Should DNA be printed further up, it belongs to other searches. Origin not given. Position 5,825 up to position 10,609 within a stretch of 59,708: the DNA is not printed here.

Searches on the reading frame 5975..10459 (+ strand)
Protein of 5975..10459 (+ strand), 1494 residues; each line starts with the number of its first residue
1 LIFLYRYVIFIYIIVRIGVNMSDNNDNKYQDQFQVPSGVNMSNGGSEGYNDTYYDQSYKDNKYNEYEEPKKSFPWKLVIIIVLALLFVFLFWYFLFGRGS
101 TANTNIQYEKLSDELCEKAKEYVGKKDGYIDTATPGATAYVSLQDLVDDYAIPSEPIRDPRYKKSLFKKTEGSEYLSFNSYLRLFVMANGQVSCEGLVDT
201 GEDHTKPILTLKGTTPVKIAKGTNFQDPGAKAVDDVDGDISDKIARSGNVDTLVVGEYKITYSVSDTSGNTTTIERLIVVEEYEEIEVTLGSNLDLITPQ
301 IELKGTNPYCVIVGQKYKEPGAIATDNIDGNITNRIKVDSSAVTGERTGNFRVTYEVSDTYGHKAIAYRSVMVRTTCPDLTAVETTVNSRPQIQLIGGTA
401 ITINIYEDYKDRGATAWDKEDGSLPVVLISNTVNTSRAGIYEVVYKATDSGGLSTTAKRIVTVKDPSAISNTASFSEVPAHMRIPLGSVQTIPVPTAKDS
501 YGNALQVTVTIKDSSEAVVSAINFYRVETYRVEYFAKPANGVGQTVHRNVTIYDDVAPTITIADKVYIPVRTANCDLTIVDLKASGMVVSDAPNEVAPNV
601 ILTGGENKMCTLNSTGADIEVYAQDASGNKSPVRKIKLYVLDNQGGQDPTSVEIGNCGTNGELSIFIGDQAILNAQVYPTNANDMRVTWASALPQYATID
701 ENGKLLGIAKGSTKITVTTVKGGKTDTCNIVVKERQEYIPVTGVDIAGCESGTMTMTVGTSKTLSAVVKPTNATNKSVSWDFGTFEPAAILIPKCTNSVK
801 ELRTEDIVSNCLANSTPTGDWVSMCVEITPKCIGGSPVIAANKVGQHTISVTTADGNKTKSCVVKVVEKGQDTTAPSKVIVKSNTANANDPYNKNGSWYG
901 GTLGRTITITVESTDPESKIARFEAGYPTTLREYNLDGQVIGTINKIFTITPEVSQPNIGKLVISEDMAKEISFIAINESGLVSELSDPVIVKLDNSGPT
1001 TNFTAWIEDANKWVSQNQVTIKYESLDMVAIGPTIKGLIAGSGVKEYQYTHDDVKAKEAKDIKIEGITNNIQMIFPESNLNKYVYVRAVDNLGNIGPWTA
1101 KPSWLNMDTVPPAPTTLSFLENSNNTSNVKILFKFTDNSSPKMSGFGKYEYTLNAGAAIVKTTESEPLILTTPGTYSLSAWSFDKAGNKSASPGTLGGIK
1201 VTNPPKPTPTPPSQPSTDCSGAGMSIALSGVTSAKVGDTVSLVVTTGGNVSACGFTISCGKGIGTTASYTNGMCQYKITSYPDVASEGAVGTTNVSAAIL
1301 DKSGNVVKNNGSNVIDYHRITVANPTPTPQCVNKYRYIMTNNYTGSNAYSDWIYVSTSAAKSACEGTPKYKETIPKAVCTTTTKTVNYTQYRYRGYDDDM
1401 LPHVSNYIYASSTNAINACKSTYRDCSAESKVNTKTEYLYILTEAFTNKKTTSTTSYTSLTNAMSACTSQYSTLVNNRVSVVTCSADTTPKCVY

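Call 52: search_protein_families(library=ncbifam, max_evalue=0.00001, proteins=[window:5975-10459:+])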
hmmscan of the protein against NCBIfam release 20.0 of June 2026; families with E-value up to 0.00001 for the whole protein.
window:5975-10459:+ (1494 aa): 1 family
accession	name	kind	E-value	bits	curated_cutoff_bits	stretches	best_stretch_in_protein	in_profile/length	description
NF047446.1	barrel_OmpL47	domain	6.8e-13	48.9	40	1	1142-1191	14-60/68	OmpL47-type beta-barrel domain-containing protein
